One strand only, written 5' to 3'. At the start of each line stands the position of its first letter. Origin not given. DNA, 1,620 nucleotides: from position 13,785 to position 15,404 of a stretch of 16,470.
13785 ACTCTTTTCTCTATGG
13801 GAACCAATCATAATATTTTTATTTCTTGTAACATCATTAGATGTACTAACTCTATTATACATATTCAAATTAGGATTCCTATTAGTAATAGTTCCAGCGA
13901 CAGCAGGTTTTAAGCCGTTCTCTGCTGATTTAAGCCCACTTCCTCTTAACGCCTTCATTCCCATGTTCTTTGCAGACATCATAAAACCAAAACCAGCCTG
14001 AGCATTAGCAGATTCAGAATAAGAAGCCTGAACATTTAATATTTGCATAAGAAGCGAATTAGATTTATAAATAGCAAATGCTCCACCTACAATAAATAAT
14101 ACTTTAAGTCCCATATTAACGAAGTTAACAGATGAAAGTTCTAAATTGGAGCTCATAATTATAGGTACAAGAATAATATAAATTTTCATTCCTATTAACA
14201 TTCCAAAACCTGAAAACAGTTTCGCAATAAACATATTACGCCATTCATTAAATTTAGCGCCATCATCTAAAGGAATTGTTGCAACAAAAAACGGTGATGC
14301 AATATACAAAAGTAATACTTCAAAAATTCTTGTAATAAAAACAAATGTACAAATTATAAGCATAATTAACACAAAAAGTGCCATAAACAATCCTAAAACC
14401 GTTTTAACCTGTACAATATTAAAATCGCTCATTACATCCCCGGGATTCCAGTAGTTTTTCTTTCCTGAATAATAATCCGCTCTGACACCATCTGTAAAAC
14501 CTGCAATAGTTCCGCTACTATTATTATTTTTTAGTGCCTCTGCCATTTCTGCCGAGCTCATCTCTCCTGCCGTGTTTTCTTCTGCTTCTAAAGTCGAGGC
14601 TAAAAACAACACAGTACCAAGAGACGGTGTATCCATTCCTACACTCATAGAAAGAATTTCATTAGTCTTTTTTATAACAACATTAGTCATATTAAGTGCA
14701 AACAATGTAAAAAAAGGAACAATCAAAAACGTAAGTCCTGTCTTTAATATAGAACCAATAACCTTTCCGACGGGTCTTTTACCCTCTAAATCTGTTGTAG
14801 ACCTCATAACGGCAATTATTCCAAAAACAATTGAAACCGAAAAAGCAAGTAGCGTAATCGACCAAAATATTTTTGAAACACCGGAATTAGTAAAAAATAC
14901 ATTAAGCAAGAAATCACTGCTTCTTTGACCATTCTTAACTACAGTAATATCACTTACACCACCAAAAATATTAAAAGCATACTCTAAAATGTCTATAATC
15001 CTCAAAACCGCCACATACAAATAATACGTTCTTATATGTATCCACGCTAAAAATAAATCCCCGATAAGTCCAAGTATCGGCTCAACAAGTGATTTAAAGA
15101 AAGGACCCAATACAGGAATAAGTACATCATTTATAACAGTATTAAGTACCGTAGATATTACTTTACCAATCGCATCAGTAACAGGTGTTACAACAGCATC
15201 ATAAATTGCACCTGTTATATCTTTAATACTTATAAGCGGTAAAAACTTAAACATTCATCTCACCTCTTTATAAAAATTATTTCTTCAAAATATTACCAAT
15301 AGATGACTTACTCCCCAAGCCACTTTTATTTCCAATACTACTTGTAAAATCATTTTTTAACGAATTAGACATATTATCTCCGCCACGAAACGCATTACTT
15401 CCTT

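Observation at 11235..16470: At least three tandem, diverged paralogs of a putative T4SS channel (VirB6-analog) membrane protein directly upstream of VirB4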

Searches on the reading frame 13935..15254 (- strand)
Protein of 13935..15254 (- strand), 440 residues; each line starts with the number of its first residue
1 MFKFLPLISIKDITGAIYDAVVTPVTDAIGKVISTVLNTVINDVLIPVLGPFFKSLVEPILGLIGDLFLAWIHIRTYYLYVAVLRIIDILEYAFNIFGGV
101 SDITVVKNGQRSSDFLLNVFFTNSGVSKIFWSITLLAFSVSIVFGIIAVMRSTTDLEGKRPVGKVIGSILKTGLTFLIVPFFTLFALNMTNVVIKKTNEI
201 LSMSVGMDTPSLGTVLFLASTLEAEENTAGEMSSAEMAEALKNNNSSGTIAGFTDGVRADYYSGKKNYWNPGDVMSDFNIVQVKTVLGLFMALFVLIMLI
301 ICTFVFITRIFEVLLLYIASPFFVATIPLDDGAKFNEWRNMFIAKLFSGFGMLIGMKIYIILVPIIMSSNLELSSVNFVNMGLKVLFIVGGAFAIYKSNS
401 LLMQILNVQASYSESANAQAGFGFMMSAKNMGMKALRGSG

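Call 35: search_dna_similar(query=window:13935-15254:-, collection=plasmids, mode=protein, max_rows=20, max_evalue=0.00001)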
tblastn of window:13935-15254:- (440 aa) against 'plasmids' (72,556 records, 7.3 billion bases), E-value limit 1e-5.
Records with a match: 3; places in all: 3; records where one place covers at least 80% of the query: 0.
Best place of each record, by identity: <60% 3.
By first word of the organism name: Spiroplasma 3.
By predicted mobility (MOB-suite, as given by PLSDB): non-mobilizable 3.
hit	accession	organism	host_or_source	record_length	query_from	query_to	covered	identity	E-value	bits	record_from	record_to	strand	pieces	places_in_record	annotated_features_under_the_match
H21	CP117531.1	Spiroplasma endosymbiont of Drosophila atripex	Drosophila atripex,Drosophila atripex ...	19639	252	401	34%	29.4%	6e-6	57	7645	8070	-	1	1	hypothetical protein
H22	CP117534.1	Spiroplasma endosymbiont of Drosophila atripex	Drosophila atripex,Drosophila atripex ...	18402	252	401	34%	28.3%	1e-6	59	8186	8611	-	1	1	hypothetical protein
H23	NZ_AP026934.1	Spiroplasma ixodetis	Homona magnanima,Whole body,laboratory ...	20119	252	401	34%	28.3%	3e-6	57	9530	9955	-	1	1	Mbov_0396 family ICE element transmembrane protein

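Call 37: predict_structure(alignment_id=A3)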
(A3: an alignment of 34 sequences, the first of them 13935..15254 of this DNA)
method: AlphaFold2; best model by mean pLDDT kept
length: 440 residues; sequences in the alignment: 34
mean_pLDDT: 68.6   pTM: 0.57
mean pLDDT of the five models: 68.6, 66.8, 65.6, 62.0, 60.5
residues with pLDDT >= 90: 0; 70-90: 247; 50-70: 127; < 50: 66
segments of 3 or more residues with pLDDT < 50: 1-9, 225-254, 418-440
pLDDT, mean of each block of 10 residues (from residue 1): 40 59 62 60 55 53 58 74 84 78 69 73 80 87 85 64 77 84 83 77 56 74 48 45 39 52 70 65 66 83 85 87 85 86 86 81 73 74 80 81 73 54 37 36
secondary structure, 60 per line:
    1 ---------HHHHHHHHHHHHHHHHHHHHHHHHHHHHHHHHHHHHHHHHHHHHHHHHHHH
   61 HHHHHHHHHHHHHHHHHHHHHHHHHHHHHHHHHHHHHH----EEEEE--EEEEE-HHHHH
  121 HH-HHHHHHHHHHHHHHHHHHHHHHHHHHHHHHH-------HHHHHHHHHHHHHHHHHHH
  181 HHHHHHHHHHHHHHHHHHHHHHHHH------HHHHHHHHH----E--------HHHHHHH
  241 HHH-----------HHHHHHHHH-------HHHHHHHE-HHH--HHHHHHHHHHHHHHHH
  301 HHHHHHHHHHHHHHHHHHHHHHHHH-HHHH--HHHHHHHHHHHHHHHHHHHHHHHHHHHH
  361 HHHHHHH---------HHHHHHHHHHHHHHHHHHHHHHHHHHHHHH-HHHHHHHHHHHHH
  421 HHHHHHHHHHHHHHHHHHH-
elements in order: H10-98 E103-107 E110-114 H116-122 H124-154 H162-205 H212-220 H234-243 H255-263 H271-277 H285-325 H327-330 H333-367 H377-406 H408-439

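Call 39: fold_search(model_id=the predicted structure, library=pdb)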
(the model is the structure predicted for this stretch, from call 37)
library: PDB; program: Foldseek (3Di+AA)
matches with E <= 10: 325; with E <= 0.001: 0
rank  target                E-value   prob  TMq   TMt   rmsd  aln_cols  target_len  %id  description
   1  8rt9_F                3.3e-02  0.94  0.24  0.32  11.0       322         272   14  Stalk complex full-length structure (TrwJ/VirB5-TrwI/VirB6) from the fully-assembled R388 type IV secretion system det (released 2024-06-19)
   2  8rtd_L                4.1e-02  0.98  0.28  0.38  10.4       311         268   12  Stalk-Arches-IMC structure from the fully-assembled R388 type IV secretion system determined by cryo-EM. (released 2024-06-19)
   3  7o3v_J                5.0e-02  0.92  0.22  0.33  12.0       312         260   10  Stalk complex structure (TrwJ/VirB5-TrwI/VirB6) from the fully-assembled R388 type IV secretion system determined by c (released 2022-06-22)
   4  7o3v_G                5.9e-02  0.92  0.24  0.34  11.0       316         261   13  Stalk complex structure (TrwJ/VirB5-TrwI/VirB6) from the fully-assembled R388 type IV secretion system determined by c (released 2022-06-22)
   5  7o3v_F                6.2e-02  0.97  0.28  0.40  10.8       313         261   12  Stalk complex structure (TrwJ/VirB5-TrwI/VirB6) from the fully-assembled R388 type IV secretion system determined by c (released 2022-06-22)
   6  6a93_B                1.5e-01  0.18  0.12  0.14  30.7       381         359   10  Crystal structure of 5-HT2AR in complex with risperidone (released 2019-02-13)
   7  8rtd_I                1.6e-01  0.77  0.20  0.35  12.8       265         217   11  Stalk-Arches-IMC structure from the fully-assembled R388 type IV secretion system determined by cryo-EM. (released 2024-06-19)
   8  7vvk_R                2.3e-01  0.12  0.10  0.12  28.9       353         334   14  PTH-bound human PTH1R in complex with Gs (class1) (released 2022-08-03)
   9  8rtd_H                2.6e-01  0.25  0.16  0.24  13.5       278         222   12  Stalk-Arches-IMC structure from the fully-assembled R388 type IV secretion system determined by cryo-EM. (released 2024-06-19)
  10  9a3i_P                3.3e-01  0.09  0.10  0.09  29.1       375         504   11  Parathyroid hormone receptor type 1 in complex with a long-acting parathyroid hormone analog and arrestin 2 (6u1n-base (released 2023-03-27)
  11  7udn_B                3.6e-01  0.41  0.19  0.26  19.9       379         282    8  Crystal structure of designed helical repeat protein RPB_PLP1_R6 in alternative conformation 2 (released 2023-03-22)
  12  8hao_I                3.6e-01  0.09  0.10  0.12  27.8       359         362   12  Human parathyroid hormone receptor-1 dimer (released 2022-12-21)
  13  6bqh                  3.7e-01  0.14  0.13  0.16  28.2       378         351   12  Crystal structure of 5-HT2C in complex with ritanserin (released 2018-02-14)
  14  7o3v_H                4.1e-01  0.96  0.22  0.45   6.1       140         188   14  Stalk complex structure (TrwJ/VirB5-TrwI/VirB6) from the fully-assembled R388 type IV secretion system determined by c (released 2022-06-22)
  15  9jr2_R                4.1e-01  0.10  0.10  0.12  28.2       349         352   13  Cryo-EM structure of PTH-PTH1R-Gq (upright state) (released 2024-10-16)
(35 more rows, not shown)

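Call 40: search_solved_structures(query=A3, max_evalue=10)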
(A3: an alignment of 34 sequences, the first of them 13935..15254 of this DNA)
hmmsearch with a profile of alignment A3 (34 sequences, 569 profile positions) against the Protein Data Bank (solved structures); distinct sequences matched with E-value up to 10: 14.
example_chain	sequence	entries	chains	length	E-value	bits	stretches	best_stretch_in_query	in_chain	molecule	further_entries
9ijj_A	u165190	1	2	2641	0.0029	19.8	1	439-528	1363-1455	Cilia and flagella associated protein 46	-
7o4h_A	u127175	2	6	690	0.07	15.3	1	451-507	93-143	cGMP-gated cation channel alpha-1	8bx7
29vf_O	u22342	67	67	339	0.29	13.3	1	486-535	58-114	TATA-box-binding protein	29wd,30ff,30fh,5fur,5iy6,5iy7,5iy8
23fj_S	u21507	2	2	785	0.9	11.6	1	407-519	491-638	Snf5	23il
7egm_C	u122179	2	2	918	1.3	11.1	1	412-535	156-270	SWI/SNF chromatin-remodeling complex subunit SNF5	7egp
6uxv_C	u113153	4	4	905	1.3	11.1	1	412-535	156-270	SWI/SNF chromatin-remodeling complex subunit SNF5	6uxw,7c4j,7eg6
8w12_C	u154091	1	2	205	1.6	10.8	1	438-553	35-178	VP6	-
8amz_W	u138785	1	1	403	1.9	10.6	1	411-561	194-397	VWFA domain-containing protein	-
6yej_A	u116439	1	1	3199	2.6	10.1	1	439-514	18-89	Huntingtin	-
9g25_A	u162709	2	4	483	3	9.9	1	443-519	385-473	H/ACA ribonucleoprotein complex subunit CBF5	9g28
6fgz_A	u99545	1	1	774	4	9.5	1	443-527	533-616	Dynamin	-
3mca_A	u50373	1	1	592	5.4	9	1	442-518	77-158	Elongation factor 1 alpha-like protein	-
7cu3_B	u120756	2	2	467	6.1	8.9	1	486-517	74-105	Transmembrane protein FAM155A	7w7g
9tg8_A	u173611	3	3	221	9.1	8.3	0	440-536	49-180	Drebrin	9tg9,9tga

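Call 80: search_protein_representatives(alignment_id=A3)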
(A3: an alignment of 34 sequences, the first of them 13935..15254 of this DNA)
Query: 34 sequences, 569 profile positions. Proteins with E-value up to 0.001 (for the whole library): 3001; up to 1e-10: 2424; up to 1e-30: 1785. The best 150 are listed.
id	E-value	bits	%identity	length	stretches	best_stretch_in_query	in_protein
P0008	1.0e-177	609.0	-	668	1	4-557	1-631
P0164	4.5e-155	534.3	-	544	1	6-466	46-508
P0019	7.5e-155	533.6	-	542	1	29-517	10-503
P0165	1.9e-141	489.3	-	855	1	4-505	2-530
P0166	8.1e-141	487.2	-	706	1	4-534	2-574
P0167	1.2e-138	480.1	-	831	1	4-541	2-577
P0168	4.7e-138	478.1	-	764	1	5-524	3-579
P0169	8.9e-137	473.9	-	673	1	4-496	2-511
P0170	1.1e-136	473.6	-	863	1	7-508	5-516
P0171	3.8e-136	471.8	-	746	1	5-524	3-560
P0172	7.6e-136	470.8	-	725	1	4-491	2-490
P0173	2.9e-135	468.9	-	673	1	4-465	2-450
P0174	6.3e-135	467.8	-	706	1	4-512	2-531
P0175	7.4e-135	467.6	-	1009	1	6-563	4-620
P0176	7.4e-135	467.6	-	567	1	30-507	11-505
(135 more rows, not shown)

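Call 81: find_homologous_proteins(query=A3, max_evalue=0.00001)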
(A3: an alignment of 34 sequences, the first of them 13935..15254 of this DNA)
Query A3 (34 sequences) (440 aa, profile of the alignment): 57 proteins with E <= 0.00001 among 8000 candidates.
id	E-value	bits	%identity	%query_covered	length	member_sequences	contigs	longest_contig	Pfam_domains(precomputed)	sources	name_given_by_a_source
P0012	2.5e-194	666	64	100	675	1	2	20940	-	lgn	-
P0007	7.5e-193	661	74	100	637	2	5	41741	-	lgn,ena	-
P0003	4.0e-192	658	89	100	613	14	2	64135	-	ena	-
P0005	7.6e-192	657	88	100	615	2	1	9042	-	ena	-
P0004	2.3e-191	656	89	100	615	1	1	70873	-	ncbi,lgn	-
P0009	1.2e-190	653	76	100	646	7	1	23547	-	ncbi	-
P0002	4.1e-190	652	95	100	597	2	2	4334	-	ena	-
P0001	2.1e-189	649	100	100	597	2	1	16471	-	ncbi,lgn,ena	-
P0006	6.3e-188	644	87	100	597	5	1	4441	-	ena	-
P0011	3.7e-179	616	74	99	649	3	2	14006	-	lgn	-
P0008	3.3e-177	609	77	100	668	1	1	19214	-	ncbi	-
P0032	6.4e-177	608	29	86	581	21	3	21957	-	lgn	-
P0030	2.9e-175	603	28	81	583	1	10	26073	-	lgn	-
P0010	1.5e-174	600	75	100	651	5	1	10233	-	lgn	-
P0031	3.4e-174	599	29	86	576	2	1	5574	-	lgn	-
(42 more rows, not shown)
